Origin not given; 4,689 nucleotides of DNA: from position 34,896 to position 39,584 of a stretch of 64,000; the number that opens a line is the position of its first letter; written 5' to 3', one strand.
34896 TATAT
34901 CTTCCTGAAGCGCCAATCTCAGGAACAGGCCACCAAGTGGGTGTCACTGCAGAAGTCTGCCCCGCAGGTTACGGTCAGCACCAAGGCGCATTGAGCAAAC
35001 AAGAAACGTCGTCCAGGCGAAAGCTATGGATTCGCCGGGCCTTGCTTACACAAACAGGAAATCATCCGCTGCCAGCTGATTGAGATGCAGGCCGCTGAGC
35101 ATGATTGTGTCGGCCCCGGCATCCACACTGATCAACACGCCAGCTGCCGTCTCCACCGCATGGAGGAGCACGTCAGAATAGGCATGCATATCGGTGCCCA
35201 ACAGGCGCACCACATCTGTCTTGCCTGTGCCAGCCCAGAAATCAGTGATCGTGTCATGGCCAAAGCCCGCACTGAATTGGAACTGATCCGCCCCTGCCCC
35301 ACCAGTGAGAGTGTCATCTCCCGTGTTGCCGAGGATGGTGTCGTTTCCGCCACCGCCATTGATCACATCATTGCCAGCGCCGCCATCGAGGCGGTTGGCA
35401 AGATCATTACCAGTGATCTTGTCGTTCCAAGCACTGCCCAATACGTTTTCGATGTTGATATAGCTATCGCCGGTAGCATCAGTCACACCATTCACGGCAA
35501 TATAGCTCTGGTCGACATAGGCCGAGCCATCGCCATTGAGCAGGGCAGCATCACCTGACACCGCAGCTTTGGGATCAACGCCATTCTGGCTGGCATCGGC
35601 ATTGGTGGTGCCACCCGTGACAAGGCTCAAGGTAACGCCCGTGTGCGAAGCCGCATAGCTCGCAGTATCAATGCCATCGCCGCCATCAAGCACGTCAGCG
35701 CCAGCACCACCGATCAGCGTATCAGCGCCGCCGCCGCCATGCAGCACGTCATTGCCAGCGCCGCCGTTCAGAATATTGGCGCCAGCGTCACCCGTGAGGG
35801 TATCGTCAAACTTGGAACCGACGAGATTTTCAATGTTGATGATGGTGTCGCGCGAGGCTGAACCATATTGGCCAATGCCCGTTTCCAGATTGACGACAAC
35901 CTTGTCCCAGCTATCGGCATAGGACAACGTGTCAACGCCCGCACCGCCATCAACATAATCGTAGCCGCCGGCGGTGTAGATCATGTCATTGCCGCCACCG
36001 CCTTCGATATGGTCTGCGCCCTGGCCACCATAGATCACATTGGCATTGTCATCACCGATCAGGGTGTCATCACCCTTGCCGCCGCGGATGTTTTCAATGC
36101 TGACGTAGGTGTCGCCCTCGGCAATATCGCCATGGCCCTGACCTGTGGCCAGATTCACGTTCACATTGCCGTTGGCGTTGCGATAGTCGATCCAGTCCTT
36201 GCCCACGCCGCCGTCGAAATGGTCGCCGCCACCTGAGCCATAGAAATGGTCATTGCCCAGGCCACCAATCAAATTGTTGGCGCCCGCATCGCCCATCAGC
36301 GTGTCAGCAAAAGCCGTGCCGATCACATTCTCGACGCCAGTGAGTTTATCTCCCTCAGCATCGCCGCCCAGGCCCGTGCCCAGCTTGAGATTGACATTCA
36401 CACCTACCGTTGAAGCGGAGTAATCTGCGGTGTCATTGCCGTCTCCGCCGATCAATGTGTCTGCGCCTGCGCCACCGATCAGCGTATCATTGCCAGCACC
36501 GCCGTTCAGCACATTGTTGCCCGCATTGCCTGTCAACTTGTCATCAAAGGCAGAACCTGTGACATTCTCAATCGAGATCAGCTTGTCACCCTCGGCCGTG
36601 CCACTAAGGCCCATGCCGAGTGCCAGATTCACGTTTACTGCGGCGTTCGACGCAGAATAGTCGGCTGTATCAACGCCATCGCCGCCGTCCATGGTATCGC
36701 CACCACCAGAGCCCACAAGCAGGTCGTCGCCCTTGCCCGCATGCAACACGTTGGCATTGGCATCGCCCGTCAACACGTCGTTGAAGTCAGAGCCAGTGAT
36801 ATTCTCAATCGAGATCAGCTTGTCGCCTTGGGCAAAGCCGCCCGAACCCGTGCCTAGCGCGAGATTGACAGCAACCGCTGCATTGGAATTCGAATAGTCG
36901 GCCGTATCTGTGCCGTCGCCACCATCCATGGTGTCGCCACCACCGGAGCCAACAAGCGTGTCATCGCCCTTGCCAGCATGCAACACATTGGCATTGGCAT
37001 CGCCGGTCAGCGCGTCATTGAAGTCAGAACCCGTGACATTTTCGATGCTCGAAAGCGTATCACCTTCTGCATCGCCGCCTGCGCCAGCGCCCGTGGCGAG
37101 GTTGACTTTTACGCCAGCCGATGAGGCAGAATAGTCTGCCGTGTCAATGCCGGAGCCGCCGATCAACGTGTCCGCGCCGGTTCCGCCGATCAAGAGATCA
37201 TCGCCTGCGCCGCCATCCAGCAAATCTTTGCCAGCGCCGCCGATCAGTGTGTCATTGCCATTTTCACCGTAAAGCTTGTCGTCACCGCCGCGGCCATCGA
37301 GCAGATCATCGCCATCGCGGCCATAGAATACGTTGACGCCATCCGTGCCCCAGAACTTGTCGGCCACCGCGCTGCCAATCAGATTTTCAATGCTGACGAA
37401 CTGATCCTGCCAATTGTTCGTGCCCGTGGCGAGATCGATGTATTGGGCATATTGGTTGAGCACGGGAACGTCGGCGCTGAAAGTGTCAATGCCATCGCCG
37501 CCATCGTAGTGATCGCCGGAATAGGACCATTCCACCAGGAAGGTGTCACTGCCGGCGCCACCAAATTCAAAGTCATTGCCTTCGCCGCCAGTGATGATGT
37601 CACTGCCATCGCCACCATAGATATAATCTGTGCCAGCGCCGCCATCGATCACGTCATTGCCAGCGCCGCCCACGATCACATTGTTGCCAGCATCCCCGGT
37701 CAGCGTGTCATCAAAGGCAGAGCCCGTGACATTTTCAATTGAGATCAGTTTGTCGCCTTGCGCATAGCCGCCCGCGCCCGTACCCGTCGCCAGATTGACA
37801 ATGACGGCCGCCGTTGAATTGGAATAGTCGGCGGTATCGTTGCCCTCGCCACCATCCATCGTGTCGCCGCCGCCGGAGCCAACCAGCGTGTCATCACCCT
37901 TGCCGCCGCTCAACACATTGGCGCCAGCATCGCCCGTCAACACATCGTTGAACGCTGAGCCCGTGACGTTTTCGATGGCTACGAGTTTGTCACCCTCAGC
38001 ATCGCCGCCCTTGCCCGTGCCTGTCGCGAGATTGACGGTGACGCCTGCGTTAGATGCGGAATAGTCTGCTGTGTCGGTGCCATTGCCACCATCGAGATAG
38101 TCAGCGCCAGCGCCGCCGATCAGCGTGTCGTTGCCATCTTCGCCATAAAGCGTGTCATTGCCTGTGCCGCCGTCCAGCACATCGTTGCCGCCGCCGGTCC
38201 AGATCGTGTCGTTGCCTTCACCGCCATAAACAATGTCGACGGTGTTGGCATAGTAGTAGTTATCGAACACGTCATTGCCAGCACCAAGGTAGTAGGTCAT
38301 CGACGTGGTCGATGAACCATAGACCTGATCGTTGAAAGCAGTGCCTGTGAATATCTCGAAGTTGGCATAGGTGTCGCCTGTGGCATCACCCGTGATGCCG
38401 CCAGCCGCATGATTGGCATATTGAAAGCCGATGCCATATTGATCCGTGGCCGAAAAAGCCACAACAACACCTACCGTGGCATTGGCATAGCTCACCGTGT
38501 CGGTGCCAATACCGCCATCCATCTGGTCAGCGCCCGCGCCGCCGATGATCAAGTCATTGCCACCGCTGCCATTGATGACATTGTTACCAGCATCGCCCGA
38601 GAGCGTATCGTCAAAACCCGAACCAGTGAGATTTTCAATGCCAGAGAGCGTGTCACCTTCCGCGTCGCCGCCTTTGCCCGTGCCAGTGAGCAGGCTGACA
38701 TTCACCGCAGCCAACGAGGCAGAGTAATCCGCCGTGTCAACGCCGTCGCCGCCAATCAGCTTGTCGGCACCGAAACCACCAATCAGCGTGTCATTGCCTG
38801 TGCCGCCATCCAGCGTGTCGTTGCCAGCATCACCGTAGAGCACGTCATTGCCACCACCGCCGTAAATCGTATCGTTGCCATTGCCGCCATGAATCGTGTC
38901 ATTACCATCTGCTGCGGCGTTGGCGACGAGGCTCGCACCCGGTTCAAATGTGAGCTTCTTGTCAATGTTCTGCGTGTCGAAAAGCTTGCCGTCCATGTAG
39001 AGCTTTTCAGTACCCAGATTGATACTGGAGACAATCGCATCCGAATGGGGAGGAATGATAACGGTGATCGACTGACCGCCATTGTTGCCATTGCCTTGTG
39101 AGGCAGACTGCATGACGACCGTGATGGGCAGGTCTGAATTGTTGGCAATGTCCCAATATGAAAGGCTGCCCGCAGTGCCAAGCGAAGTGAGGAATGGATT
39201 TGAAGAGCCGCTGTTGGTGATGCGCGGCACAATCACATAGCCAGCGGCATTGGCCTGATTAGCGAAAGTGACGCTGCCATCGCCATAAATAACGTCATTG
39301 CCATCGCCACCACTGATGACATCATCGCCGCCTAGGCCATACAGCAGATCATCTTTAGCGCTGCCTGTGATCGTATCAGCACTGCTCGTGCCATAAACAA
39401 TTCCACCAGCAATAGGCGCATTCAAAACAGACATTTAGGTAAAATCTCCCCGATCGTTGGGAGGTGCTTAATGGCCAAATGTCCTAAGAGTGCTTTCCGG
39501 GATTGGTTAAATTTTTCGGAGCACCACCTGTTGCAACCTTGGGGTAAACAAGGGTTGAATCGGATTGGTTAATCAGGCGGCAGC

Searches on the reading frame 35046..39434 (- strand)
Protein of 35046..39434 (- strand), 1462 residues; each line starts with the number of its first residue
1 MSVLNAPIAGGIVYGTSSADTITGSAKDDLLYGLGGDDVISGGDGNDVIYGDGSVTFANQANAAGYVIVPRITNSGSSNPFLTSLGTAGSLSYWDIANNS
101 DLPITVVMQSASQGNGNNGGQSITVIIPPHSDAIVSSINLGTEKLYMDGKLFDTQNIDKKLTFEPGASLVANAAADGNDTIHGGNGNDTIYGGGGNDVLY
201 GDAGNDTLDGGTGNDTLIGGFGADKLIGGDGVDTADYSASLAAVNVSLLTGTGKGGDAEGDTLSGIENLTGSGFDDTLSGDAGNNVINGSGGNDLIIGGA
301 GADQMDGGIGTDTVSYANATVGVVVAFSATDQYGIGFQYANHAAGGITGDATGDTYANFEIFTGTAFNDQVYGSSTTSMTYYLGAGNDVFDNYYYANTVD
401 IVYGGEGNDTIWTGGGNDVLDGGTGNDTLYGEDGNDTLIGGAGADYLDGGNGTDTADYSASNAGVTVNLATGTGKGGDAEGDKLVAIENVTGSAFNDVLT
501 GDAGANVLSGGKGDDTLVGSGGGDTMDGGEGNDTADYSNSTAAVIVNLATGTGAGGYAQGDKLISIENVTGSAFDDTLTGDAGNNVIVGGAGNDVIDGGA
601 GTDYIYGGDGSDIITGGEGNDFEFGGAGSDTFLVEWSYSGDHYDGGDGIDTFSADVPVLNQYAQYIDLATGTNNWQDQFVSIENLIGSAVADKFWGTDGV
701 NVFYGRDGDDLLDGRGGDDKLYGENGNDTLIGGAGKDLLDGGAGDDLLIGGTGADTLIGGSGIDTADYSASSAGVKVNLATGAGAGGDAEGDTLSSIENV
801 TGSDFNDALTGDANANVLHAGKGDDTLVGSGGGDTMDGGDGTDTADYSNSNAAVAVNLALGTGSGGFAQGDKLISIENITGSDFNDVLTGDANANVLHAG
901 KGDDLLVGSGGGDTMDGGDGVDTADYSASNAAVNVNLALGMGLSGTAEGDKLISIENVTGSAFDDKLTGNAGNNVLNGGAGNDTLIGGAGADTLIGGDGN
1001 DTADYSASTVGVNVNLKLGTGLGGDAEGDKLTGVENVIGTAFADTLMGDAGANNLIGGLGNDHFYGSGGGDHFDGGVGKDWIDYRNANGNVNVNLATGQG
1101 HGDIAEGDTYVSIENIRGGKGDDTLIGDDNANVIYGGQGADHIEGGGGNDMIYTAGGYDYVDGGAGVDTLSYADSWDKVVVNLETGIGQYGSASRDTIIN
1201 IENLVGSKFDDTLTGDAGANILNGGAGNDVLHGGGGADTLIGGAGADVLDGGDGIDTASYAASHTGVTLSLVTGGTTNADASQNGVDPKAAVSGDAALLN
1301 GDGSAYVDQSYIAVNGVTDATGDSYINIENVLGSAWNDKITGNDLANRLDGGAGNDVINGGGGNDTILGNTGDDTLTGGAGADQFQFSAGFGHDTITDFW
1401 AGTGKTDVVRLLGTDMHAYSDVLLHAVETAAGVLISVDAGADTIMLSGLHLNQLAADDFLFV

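Call 4: search_protein_families(library=pfam, proteins=[window:35046-39434:-])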
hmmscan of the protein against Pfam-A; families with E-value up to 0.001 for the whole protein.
window:35046-39434:- (1462 aa): 1 family
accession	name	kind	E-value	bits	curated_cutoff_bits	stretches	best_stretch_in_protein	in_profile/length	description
PF00353.25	HemolysinCabind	-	3.9e-136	442.6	23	26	176-208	4-36/36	RTX calcium-binding nonapeptide repeat (4 copies)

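Call 19: search_protein_families(library=ncbifam, proteins=[window:35046-39434:-], max_evalue=0.01)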
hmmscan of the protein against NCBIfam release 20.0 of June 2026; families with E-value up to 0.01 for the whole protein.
window:35046-39434:- (1462 aa): 8 families
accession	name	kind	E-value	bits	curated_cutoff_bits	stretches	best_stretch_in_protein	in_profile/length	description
NF033943.0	RTX_toxin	subfamily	1.9e-103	347.4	1000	12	674-772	661-759/930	RTX family hemolysin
NF035945.1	Zn_serralysin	subfamily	4.1e-96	323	500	16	1326-1416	317-403/462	serralysin family metalloprotease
NF046115.1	Ca_rpt_SMc04171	equivalog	5.2e-87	293.3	625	7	568-771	297-494/574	SMc04171 family calcium-binding repeat protein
NF053766.1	ZapA_metallo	exception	2.3e-73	247.9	940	13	1325-1414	327-421/483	ZapA family metalloprotease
NF033203.1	entero_EhxA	exception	5e-62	210.3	2000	10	675-767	695-787/997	enterohemolysin EhxA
NF050046.1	PueAB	exception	4.3e-51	174.1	670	7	1204-1461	372-615/616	polyurethane esterase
NF052454.1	BtaGlycanEglC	equivalog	7.4e-33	114.1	700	3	1310-1459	61-208/459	endo-1,3-1,4-beta-glycanase EglC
NF051884.1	ProteaseSapA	equivalog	1.5e-31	109.7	1200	4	1199-1239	319-359/644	protease SapA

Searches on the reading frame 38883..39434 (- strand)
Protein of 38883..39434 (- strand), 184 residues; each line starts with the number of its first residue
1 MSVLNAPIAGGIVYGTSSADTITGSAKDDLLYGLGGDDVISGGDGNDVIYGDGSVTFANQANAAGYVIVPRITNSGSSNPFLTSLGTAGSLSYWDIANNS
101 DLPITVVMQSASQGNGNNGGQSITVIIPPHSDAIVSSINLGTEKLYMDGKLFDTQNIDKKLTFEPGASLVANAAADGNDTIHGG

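Call 54: search_protein_families(library=pfam, proteins=[window:38883-39434:-], max_evalue=1)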
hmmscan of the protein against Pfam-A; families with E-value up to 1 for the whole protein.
seq(184 aa): 1 family
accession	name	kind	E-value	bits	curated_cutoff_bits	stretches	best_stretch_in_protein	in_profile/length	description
PF00353.25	HemolysinCabind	-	6.1e-11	42.5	23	1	14-49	1-36/36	RTX calcium-binding nonapeptide repeat (4 copies)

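Call 55: search_solved_structures(query=window:38883-39434:-, max_evalue=1)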
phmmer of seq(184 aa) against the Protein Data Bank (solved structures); distinct sequences matched with E-value up to 1: 24.
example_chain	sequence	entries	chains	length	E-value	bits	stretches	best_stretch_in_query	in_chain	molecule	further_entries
7usl_C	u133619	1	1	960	8.8e-12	48.4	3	13-53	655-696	Bifunctional hemolysin-adenylate cyclase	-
6sus_A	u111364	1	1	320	1.2e-07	35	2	13-54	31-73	Bifunctional hemolysin/adenylate cyclase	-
7rah_E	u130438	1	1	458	7.4e-07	32.4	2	12-52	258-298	Bifunctional adenylate cyclase toxin/hemolysin CyaA,Bifunctional adenylate cyclase toxin/h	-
9p6c_A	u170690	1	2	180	1.8e-05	27.8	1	15-53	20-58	Hemolysin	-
9p0c_A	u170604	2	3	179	0.001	22.1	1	15-53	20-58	Hemolysin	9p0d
2zj6_A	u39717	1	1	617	0.0015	21.6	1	12-54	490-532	Lipase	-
2zj7_A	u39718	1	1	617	0.0015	21.6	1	12-54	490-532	Lipase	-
2z8x_A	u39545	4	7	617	0.0016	21.5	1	12-54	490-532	Lipase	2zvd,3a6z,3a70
5cvw_A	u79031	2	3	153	0.0016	21.5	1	16-53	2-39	Bifunctional hemolysin/adenylate cyclase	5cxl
2z8z_A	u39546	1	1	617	0.003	20.6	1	12-54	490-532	Lipase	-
2ml3_A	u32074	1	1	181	0.043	16.8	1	13-57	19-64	Poly(beta-D-mannuronate) C5 epimerase 6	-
2ml2_A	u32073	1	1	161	0.11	15.5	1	13-58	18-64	Poly(beta-D-mannuronate) C5 epimerase 6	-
3m7h_A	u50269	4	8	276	0.14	15.2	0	28-57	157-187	Putidacin L1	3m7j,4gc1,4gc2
3hbv_P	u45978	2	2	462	0.17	14.9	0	15-51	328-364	Secreted protease C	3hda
1go8_P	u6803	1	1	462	0.17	14.9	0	15-51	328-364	PROTEASE C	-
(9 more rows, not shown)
